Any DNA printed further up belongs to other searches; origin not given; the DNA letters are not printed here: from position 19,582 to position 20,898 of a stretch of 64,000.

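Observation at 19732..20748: First gene of the glycan operon is a sigma-54-activator look-alike with dead ATPase and sigma-54-contact motifs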

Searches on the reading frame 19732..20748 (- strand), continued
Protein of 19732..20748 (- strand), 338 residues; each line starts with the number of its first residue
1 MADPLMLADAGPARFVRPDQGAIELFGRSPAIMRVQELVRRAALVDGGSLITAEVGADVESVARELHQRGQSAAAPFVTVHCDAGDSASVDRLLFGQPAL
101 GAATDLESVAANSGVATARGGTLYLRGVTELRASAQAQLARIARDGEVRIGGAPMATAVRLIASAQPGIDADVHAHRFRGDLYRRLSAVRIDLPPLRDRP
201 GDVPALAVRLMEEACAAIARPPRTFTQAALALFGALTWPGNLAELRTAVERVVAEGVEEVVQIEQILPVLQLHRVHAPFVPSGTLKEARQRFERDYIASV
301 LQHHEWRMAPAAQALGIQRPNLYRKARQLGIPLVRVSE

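Call 37: search_protein_families(library=pfam, proteins=[P0131, P0133, P0144, P0151, P0157, P0158, P0160, P0172, P0185, P0123], max_evalue=0.001)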
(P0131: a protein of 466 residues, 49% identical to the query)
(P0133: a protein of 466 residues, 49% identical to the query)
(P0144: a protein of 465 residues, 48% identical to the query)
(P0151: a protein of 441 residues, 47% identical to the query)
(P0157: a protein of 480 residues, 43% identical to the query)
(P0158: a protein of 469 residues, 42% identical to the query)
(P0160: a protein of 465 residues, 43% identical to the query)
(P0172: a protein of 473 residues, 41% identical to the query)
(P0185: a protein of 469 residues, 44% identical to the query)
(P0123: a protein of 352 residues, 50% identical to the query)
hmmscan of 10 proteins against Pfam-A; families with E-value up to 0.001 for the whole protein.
P0131 (466 aa): 4 families
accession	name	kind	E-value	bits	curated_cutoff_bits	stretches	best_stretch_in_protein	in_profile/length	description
PF00158.32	Sigma54_activat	-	6.9e-26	91.4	20.2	1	147-315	2-167/168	Sigma-54 interaction domain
PF25601.1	AAA_lid_14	-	3e-18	65.9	27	1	321-395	1-75/87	AAA+ ATPase lid domain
PF14532.12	Sigma54_activ_2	-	1.7e-13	51.4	25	1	147-320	1-138/138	Sigma-54 interaction domain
PF02954.25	HTH_8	-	5.9e-12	45.5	22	1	418-453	5-40/42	Bacterial regulatory protein, Fis family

P0133 (466 aa): 5 families
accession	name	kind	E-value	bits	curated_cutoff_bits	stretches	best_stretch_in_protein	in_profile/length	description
PF00158.32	Sigma54_activat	-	3.7e-22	79.2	20.2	1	142-319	1-167/168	Sigma-54 interaction domain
PF14532.12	Sigma54_activ_2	-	5.7e-14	53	25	1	143-324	1-138/138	Sigma-54 interaction domain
PF25601.1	AAA_lid_14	-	1.8e-11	44.1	27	1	325-399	1-75/87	AAA+ ATPase lid domain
PF02954.25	HTH_8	-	8.3e-11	41.9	22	1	417-455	2-40/42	Bacterial regulatory protein, Fis family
PF00072.30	Response_reg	-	5.5e-05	23.7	30.2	1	11-114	2-107/111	Response regulator receiver domain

P0144 (465 aa): 6 families
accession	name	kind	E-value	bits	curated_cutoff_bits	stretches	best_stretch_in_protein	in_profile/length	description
PF00158.32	Sigma54_activat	-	5.2e-21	75.5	20.2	1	136-300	2-167/168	Sigma-54 interaction domain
PF14532.12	Sigma54_activ_2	-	3.8e-16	60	25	1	136-305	1-138/138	Sigma-54 interaction domain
PF25601.1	AAA_lid_14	-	8e-14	51.7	27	1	306-380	1-75/87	AAA+ ATPase lid domain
PF02954.25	HTH_8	-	4.6e-11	42.7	22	1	403-438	5-40/42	Bacterial regulatory protein, Fis family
PF00072.30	Response_reg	-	3.1e-06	27.7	30.2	1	8-107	8-108/111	Response regulator receiver domain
PF20161.5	VpsR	-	2e-05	24.7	23.7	1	12-81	21-90/121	VpsR domain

P0151 (441 aa): 5 families
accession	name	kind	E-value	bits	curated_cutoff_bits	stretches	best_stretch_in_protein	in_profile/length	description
PF00158.32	Sigma54_activat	-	2.7e-18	66.7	20.2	1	134-293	3-167/168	Sigma-54 interaction domain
PF02954.25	HTH_8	-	8.2e-12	45.1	22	1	389-427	2-40/42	Bacterial regulatory protein, Fis family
PF25601.1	AAA_lid_14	-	1.3e-09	38.2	27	1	299-357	1-59/87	AAA+ ATPase lid domain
PF14532.12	Sigma54_activ_2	-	3.4e-06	27.8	25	1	139-297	7-137/138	Sigma-54 interaction domain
PF00072.30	Response_reg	-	0.00068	20.2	30.2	0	18-109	15-109/111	Response regulator receiver domain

P0157 (480 aa): 6 families
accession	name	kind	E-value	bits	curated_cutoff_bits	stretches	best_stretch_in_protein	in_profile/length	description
PF00158.32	Sigma54_activat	-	4.1e-29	101.9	20.2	1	158-331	2-167/168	Sigma-54 interaction domain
PF25601.1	AAA_lid_14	-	1.4e-13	50.9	27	1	337-409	1-73/87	AAA+ ATPase lid domain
PF02954.25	HTH_8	-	4.3e-11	42.8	22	1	429-468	2-41/42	Bacterial regulatory protein, Fis family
PF14532.12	Sigma54_activ_2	-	3.5e-10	40.7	25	1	175-336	18-138/138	Sigma-54 interaction domain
PF00072.30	Response_reg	-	3.9e-05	24.2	30.2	1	38-133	12-108/111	Response regulator receiver domain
PF20161.5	VpsR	-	0.00067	19.8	23.7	0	21-106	7-89/121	VpsR domain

P0158 (469 aa): 5 families
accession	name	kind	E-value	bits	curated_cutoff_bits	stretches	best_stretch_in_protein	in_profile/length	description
PF00158.32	Sigma54_activat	-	1.2e-30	106.8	20.2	1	145-319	2-167/168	Sigma-54 interaction domain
PF25601.1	AAA_lid_14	-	5.8e-18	64.9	27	1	325-399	1-75/87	AAA+ ATPase lid domain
PF02954.25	HTH_8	-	1.6e-13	50.6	22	1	417-456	2-41/42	Bacterial regulatory protein, Fis family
PF14532.12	Sigma54_activ_2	-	8.2e-12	46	25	1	145-324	1-138/138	Sigma-54 interaction domain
PF07728.20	AAA_5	-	0.00014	22.3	22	1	168-285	2-106/139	AAA domain (dynein-related subfamily)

P0160 (465 aa): 4 families
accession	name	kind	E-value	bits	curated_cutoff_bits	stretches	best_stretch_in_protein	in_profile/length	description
PF00158.32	Sigma54_activat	-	9.7e-32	110.4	20.2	1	136-306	3-167/168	Sigma-54 interaction domain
PF02954.25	HTH_8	-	4.4e-15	55.6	22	1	405-443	2-40/42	Bacterial regulatory protein, Fis family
PF14532.12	Sigma54_activ_2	-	1.3e-13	51.8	25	1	138-311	4-138/138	Sigma-54 interaction domain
PF25601.1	AAA_lid_14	-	4.1e-12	46.2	27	1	312-386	1-74/87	AAA+ ATPase lid domain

P0172 (473 aa): 6 families
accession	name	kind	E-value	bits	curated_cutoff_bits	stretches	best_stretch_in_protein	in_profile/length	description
PF00158.32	Sigma54_activat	-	3.7e-27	95.5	20.2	1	152-325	1-168/168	Sigma-54 interaction domain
PF25601.1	AAA_lid_14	-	2.9e-14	53.1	27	1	330-401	1-72/87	AAA+ ATPase lid domain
PF14532.12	Sigma54_activ_2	-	4.9e-13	49.9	25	1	153-329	1-138/138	Sigma-54 interaction domain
PF02954.25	HTH_8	-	6.6e-09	35.8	22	1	423-461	3-41/42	Bacterial regulatory protein, Fis family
PF00072.30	Response_reg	-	3e-06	27.8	30.2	1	32-128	13-110/111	Response regulator receiver domain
PF20161.5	VpsR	-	9.8e-05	22.5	23.7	1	19-90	12-80/121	VpsR domain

P0185 (469 aa): 4 families
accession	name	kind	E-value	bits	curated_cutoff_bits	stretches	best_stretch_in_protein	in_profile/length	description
PF00158.32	Sigma54_activat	-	2.8e-25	89.4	20.2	1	154-320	1-165/168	Sigma-54 interaction domain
PF25601.1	AAA_lid_14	-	5.7e-14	52.2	27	1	328-383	1-57/87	AAA+ ATPase lid domain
PF14532.12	Sigma54_activ_2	-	4.1e-09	37.2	25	1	155-327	1-138/138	Sigma-54 interaction domain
PF02954.25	HTH_8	-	1.4e-07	31.5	22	1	420-457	4-41/42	Bacterial regulatory protein, Fis family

P0123 (352 aa): 4 families
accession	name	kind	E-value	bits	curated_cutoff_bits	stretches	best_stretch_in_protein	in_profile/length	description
PF00158.32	Sigma54_activat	-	1.2e-24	87.3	20.2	1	32-203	2-168/168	Sigma-54 interaction domain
PF25601.1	AAA_lid_14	-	4.7e-15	55.6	27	1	208-283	1-76/87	AAA+ ATPase lid domain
PF02954.25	HTH_8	-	9.3e-14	51.3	22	1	302-336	4-38/42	Bacterial regulatory protein, Fis family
PF14532.12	Sigma54_activ_2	-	4.5e-12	46.8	25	1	32-207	1-138/138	Sigma-54 interaction domain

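Call 39: find_homologous_proteins(query=A3, max_evalue=1e-20)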
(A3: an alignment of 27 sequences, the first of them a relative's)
Query A3 (27 sequences) (352 aa, profile of the alignment): 2298 proteins with E <= 1e-20 among 8000 candidates; the best 120 are listed.
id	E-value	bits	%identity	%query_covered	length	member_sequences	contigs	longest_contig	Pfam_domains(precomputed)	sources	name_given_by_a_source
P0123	1.2e-129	450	100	100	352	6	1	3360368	PF00158.33,PF25601.2,PF02954.26,PF14532.13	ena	-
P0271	1.7e-128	447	57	89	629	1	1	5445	PF10531.16,PF00158.33,PF25601.2,PF02954.26,PF02563.22,PF22461.3,PF14532.13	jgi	jgi:polysaccharide export protein EpsE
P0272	2.9e-128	446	65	95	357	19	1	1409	PF00158.33,PF25601.2,PF02954.26,PF14532.13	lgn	-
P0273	4.2e-128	445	66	93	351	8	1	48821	PF00158.33,PF25601.2,PF02954.26,PF14532.13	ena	-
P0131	4.5e-128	445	48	90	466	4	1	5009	PF00158.33,PF25601.2,PF02954.26,PF14532.13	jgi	jgi:two-component system, NtrC family, nitrogen regulation response regulator NtrX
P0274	2.4e-127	443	57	89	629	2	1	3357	PF10531.16,PF00158.33,PF25601.2,PF02954.26,PF02563.22,PF22461.3,PF14532.13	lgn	-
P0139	9.3e-126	438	49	84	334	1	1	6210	PF00158.33,PF25601.2,PF02954.26,PF14532.13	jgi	jgi:DNA-binding NtrC family response regulator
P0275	3.0e-125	436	45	96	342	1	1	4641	PF00158.33,PF25601.2,PF02954.26,PF14532.13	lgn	-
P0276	3.2e-124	433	44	98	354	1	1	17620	PF00158.33,PF25601.2,PF02954.26,PF14532.13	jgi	jgi:DNA-binding NtrC family response regulator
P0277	3.4e-124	432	47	90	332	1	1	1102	PF00158.33,PF25601.2,PF02954.26,PF14532.13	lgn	-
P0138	8.8e-124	431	47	90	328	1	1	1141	PF00158.33,PF25601.2,PF02954.26,PF14532.13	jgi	-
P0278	1.2e-123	431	49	89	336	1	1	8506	PF00158.33,PF25601.2,PF02954.26,PF14532.13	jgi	jgi:DNA-binding NtrC family response regulator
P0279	1.3e-123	431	50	89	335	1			PF00158.33,PF25601.2,PF02954.26,PF14532.13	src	-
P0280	3.3e-123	429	50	93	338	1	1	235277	PF00158.33,PF25601.2,PF02954.26,PF14532.13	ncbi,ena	-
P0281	3.5e-123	429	52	89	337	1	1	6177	PF00158.33,PF25601.2,PF02954.26,PF14532.13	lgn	-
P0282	3.6e-123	429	47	90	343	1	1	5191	PF00158.33,PF25601.2,PF02954.26,PF14532.13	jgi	jgi:DNA-binding NtrC family response regulator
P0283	4.4e-123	429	47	95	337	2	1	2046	PF00158.33,PF25601.2,PF02954.26,PF14532.13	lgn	-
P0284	4.8e-123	429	50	89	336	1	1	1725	PF00158.33,PF25601.2,PF02954.26,PF14532.13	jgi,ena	-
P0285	6.5e-123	428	51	89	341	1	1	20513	PF00158.33,PF25601.2,PF02954.26,PF14532.13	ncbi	-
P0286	7.1e-123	428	50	91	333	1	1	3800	PF00158.33,PF25601.2,PF02954.26,PF14532.13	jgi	jgi:DNA-binding NtrC family response regulator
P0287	1.3e-122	427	50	89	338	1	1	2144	PF00158.33,PF25601.2,PF02954.26,PF14532.13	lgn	-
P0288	1.5e-122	427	49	91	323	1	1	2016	PF00158.33,PF25601.2,PF02954.26,PF14532.13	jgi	jgi:DNA-binding NtrC family response regulator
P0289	1.6e-122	427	51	90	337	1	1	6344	PF00158.33,PF25601.2,PF02954.26,PF14532.13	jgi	-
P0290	1.7e-122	427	51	91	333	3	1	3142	PF00158.33,PF25601.2,PF02954.26,PF14532.13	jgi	jgi:DNA-binding NtrC family response regulator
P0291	1.9e-122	427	50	92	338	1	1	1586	PF00158.33,PF25601.2,PF02954.26,PF14532.13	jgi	-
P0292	2.1e-122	427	49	90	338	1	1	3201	PF00158.33,PF25601.2,PF02954.26,PF14532.13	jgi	jgi:DNA-binding NtrC family response regulator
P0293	2.2e-122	427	47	90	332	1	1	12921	PF00158.33,PF25601.2,PF02954.26,PF14532.13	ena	-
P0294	2.5e-122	426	50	91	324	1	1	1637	PF00158.33,PF25601.2,PF02954.26,PF14532.13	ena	-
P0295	3.0e-122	426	50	89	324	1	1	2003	PF00158.33,PF25601.2,PF02954.26,PF14532.13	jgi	jgi:DNA-binding NtrC family response regulator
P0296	3.8e-122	426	49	93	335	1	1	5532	PF00158.33,PF25601.2,PF02954.26,PF14532.13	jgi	jgi:two-component system nitrogen regulation response regulator NtrX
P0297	4.8e-122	425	51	89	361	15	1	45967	PF00158.33,PF25601.2,PF02954.26,PF14532.13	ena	-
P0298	5.1e-122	425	44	92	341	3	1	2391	PF00158.33,PF25601.2,PF02954.26,PF14532.13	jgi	jgi:two-component system nitrogen regulation response regulator NtrX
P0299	5.6e-122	425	47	90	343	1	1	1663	PF00158.33,PF25601.2,PF02954.26,PF14532.13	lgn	-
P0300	7.3e-122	425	48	84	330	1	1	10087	PF00158.33,PF25601.2,PF02954.26,PF14532.13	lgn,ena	-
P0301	8.4e-122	425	50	89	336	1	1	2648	PF00158.33,PF25601.2,PF02954.26,PF14532.13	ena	-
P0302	1.0e-121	424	51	89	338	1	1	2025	PF00158.33,PF25601.2,PF02954.26,PF14532.13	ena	-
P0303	1.1e-121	424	49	82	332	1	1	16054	PF00158.33,PF25601.2,PF02954.26,PF14532.13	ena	-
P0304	1.2e-121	424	47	90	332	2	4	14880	PF00158.33,PF25601.2,PF02954.26,PF14532.13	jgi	jgi:two-component system nitrogen regulation response regulator NtrX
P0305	1.5e-121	424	51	90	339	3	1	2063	PF00158.33,PF25601.2,PF02954.26,PF14532.13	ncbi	-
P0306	1.7e-121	424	46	90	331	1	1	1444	PF00158.33,PF25601.2,PF02954.26,PF14532.13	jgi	jgi:DNA-binding NtrC family response regulator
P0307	1.9e-121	424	52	89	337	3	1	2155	PF00158.33,PF25601.2,PF02954.26,PF14532.13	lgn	-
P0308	1.9e-121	423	51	89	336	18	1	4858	PF00158.33,PF25601.2,PF02954.26,PF14532.13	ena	-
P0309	2.1e-121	423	48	90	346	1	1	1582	PF00158.33,PF25601.2,PF02954.26,PF14532.13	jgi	jgi:DNA-binding NtrC family response regulator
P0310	2.2e-121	423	50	90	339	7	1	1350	PF00158.33,PF25601.2,PF02954.26,PF14532.13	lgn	-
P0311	2.3e-121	423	48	83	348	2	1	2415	PF00158.33,PF25601.2,PF02954.26,PF14532.13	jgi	jgi:DNA-binding NtrC family response regulator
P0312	3.1e-121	423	50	89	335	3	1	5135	PF00158.33,PF25601.2,PF02954.26,PF14532.13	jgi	jgi:two-component system, NtrC family, nitrogen regulation response regulator NtrX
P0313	3.5e-121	423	49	89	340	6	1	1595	PF00158.33,PF25601.2,PF02954.26,PF14532.13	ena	-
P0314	3.7e-121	423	49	89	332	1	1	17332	PF00158.33,PF25601.2,PF02954.26,PF14532.13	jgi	jgi:DNA-binding NtrC family response regulator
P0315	4.0e-121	422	52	83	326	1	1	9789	PF00158.33,PF25601.2,PF02954.26,PF14532.13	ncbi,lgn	-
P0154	4.1e-121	422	50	84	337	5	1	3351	PF00158.33,PF25601.2,PF02954.26,PF14532.13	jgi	jgi:DNA-binding NtrC family response regulator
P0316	5.2e-121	422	46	90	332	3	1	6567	PF00158.33,PF25601.2,PF02954.26,PF14532.13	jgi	jgi:DNA-binding NtrC family response regulator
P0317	5.2e-121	422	50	89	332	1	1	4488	PF00158.33,PF25601.2,PF02954.26,PF14532.13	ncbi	-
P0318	6.0e-121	422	47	90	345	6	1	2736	PF00158.33,PF25601.2,PF02954.26,PF14532.13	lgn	-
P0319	7.0e-121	422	50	89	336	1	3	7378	PF00158.33,PF25601.2,PF02954.26,PF14532.13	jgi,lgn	jgi:DNA-binding NtrC family response regulator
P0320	7.5e-121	422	47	84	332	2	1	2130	PF00158.33,PF25601.2,PF02954.26,PF14532.13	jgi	jgi:DNA-binding NtrC family response regulator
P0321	7.7e-121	421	47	96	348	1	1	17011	PF00158.33,PF25601.2,PF02954.26,PF14532.13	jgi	jgi:DNA-binding NtrC family response regulator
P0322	8.1e-121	421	50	93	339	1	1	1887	PF00158.33,PF25601.2,PF02954.26,PF14532.13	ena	-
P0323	8.5e-121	421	47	90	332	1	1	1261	PF00158.33,PF25601.2,PF02954.26,PF14532.13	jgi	jgi:two-component system, NtrC family, nitrogen regulation response regulator NtrX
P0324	1.0e-120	421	50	90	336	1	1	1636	PF00158.33,PF25601.2,PF02954.26,PF14532.13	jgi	jgi:DNA-binding NtrC family response regulator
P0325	1.1e-120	421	48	82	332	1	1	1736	PF00158.33,PF25601.2,PF02954.26,PF14532.13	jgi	jgi:DNA-binding NtrC family response regulator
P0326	1.3e-120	421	47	84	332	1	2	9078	PF00158.33,PF25601.2,PF02954.26,PF14532.13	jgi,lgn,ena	-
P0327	1.4e-120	421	50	89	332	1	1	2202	PF00158.33,PF25601.2,PF02954.26,PF14532.13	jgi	jgi:two-component system response regulator HydG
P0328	1.5e-120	421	50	90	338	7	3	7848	PF00158.33,PF25601.2,PF02954.26,PF14532.13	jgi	jgi:two-component system response regulator HydG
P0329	1.6e-120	420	50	89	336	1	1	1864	PF00158.33,PF25601.2,PF02954.26,PF14532.13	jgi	-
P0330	1.8e-120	420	52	89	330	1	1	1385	PF00158.33,PF25601.2,PF02954.26,PF14532.13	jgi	jgi:DNA-binding NtrC family response regulator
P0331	2.1e-120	420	49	92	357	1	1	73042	PF00158.33,PF25601.2,PF02954.26,PF14532.13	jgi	jgi:two-component system nitrogen regulation response regulator NtrX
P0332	2.6e-120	420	50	92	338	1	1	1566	PF00158.33,PF25601.2,PF02954.26,PF14532.13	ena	-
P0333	2.6e-120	420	47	95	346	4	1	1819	PF00158.33,PF25601.2,PF02954.26,PF14532.13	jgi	jgi:DNA-binding NtrC family response regulator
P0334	2.6e-120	420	52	89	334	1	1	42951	PF00158.33,PF25601.2,PF02954.26,PF14532.13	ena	-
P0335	2.7e-120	420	47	90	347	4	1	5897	PF00158.33,PF25601.2,PF02954.26,PF14532.13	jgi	jgi:two-component system nitrogen regulation response regulator NtrX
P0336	2.8e-120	420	51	90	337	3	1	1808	PF00158.33,PF25601.2,PF02954.26,PF14532.13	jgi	jgi:DNA-binding NtrC family response regulator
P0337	3.4e-120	419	50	89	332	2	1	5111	PF00158.33,PF25601.2,PF02954.26,PF14532.13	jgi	jgi:DNA-binding NtrC family response regulator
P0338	3.5e-120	419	50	89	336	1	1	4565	PF00158.33,PF25601.2,PF02954.26,PF14532.13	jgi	jgi:DNA-binding NtrC family response regulator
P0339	3.5e-120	419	51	90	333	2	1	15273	PF00158.33,PF25601.2,PF02954.26,PF14532.13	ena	-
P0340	3.5e-120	419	49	89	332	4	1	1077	PF00158.33,PF25601.2,PF02954.26,PF14532.13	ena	-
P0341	3.7e-120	419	50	89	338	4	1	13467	PF00158.33,PF25601.2,PF02954.26,PF14532.13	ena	-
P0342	4.0e-120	419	50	89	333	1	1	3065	PF00158.33,PF25601.2,PF02954.26,PF14532.13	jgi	jgi:DNA-binding NtrC family response regulator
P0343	4.4e-120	419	51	89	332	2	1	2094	PF00158.33,PF25601.2,PF02954.26,PF14532.13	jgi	-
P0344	4.4e-120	419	49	90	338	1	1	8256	PF00158.33,PF25601.2,PF02954.26,PF14532.13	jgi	jgi:DNA-binding NtrC family response regulator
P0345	5.0e-120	419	48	91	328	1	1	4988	PF00158.33,PF25601.2,PF02954.26,PF14532.13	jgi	-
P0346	5.3e-120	419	47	89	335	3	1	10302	PF00158.33,PF25601.2,PF02954.26,PF14532.13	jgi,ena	jgi:DNA-binding NtrC family response regulator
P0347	5.8e-120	419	49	89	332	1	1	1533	PF00158.33,PF25601.2,PF02954.26,PF14532.13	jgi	jgi:DNA-binding NtrC family response regulator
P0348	5.9e-120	419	50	89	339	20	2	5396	PF00158.33,PF25601.2,PF02954.26,PF14532.13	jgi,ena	jgi:two-component system, NtrC family, response regulator HydG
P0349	6.7e-120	418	49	91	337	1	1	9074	PF00158.33,PF25601.2,PF02954.26,PF14532.13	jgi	jgi:DNA-binding NtrC family response regulator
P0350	7.5e-120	418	46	90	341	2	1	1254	PF00158.33,PF25601.2,PF02954.26,PF14532.13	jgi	jgi:DNA-binding NtrC family response regulator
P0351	7.6e-120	418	50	94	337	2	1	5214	PF00158.33,PF25601.2,PF02954.26,PF14532.13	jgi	jgi:DNA-binding NtrC family response regulator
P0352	7.6e-120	418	50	89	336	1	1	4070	PF00158.33,PF25601.2,PF02954.26,PF14532.13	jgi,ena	-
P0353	7.9e-120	418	49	90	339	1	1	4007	PF00158.33,PF25601.2,PF02954.26,PF14532.13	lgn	-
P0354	8.0e-120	418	51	90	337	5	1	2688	PF00158.33,PF25601.2,PF02954.26,PF14532.13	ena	-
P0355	8.2e-120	418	47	90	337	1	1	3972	PF00158.33,PF25601.2,PF02954.26,PF14532.13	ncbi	-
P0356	8.6e-120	418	49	89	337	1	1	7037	PF00158.33,PF25601.2,PF02954.26,PF14532.13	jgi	jgi:DNA-binding NtrC family response regulator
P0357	9.1e-120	418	47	89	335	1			PF00158.33,PF25601.2,PF02954.26,PF14532.13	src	-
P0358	1.0e-119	418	48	91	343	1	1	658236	PF00158.33,PF25601.2,PF02954.26,PF14532.13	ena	-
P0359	1.1e-119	418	47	93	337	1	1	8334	PF00158.33,PF25601.2,PF02954.26,PF14532.13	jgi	jgi:DNA-binding NtrC family response regulator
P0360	1.1e-119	418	48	95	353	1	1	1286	PF00158.33,PF25601.2,PF02954.26,PF14532.13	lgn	-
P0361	1.1e-119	418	51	89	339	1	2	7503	PF00158.33,PF25601.2,PF02954.26,PF14532.13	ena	-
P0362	1.2e-119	418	49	89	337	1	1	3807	PF00158.33,PF25601.2,PF02954.26,PF14532.13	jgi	jgi:two-component system, NtrC family, nitrogen regulation response regulator NtrX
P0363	1.2e-119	417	49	89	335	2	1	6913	PF00158.33,PF25601.2,PF02954.26,PF14532.13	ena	-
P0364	1.3e-119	417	52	89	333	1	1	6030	PF00158.33,PF25601.2,PF02954.26,PF14532.13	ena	-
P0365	1.3e-119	417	51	89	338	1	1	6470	PF00158.33,PF25601.2,PF02954.26,PF14532.13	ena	-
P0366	1.4e-119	417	49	90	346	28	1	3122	PF00158.33,PF25601.2,PF02954.26,PF14532.13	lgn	-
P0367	1.4e-119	417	51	89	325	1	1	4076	PF00158.33,PF25601.2,PF02954.26,PF14532.13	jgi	jgi:DNA-binding NtrC family response regulator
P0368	1.5e-119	417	50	90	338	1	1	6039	PF00158.33,PF25601.2,PF02954.26,PF14532.13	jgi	jgi:DNA-binding NtrC family response regulator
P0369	1.9e-119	417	48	90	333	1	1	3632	PF00158.33,PF25601.2,PF02954.26,PF14532.13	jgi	-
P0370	1.9e-119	417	46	90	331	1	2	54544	PF00158.33,PF25601.2,PF02954.26,PF14532.13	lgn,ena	-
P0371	1.9e-119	417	48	89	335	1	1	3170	PF00158.33,PF25601.2,PF02954.26,PF14532.13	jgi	jgi:DNA-binding NtrC family response regulator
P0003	2.1e-119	417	49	89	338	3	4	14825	PF00158.33,PF25601.2,PF02954.26,PF14532.13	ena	-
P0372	2.1e-119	417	50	89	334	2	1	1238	PF00158.33,PF25601.2,PF02954.26,PF14532.13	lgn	-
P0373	2.2e-119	417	49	89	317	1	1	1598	PF00158.33,PF25601.2,PF02954.26,PF14532.13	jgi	jgi:DNA-binding NtrC family response regulator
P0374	2.2e-119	417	50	89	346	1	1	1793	PF00158.33,PF25601.2,PF02954.26,PF14532.13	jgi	-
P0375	2.2e-119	417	46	90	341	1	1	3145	PF00158.33,PF25601.2,PF02954.26,PF14532.13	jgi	jgi:DNA-binding NtrC family response regulator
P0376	2.3e-119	417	48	91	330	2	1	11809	PF00158.33,PF25601.2,PF02954.26,PF14532.13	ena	-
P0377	2.3e-119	417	46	91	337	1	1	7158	PF00158.33,PF25601.2,PF02954.26,PF14532.13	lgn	-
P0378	2.9e-119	416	48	91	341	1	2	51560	PF00158.33,PF25601.2,PF02954.26,PF14532.13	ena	-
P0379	2.9e-119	416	49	90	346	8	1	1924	PF00158.33,PF25601.2,PF02954.26,PF14532.13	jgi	-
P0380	2.9e-119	416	48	90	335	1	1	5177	PF00158.33,PF25601.2,PF02954.26,PF14532.13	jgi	jgi:DNA-binding NtrC family response regulator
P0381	3.3e-119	416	53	89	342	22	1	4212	PF00158.33,PF25601.2,PF02954.26,PF14532.13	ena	-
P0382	3.3e-119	416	50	89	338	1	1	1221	PF00158.33,PF25601.2,PF02954.26,PF14532.13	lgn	-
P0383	3.5e-119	416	49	91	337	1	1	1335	PF00158.33,PF25601.2,PF02954.26,PF14532.13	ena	-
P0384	3.6e-119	416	45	90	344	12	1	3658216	PF00158.33,PF25601.2,PF02954.26,PF14532.13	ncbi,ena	-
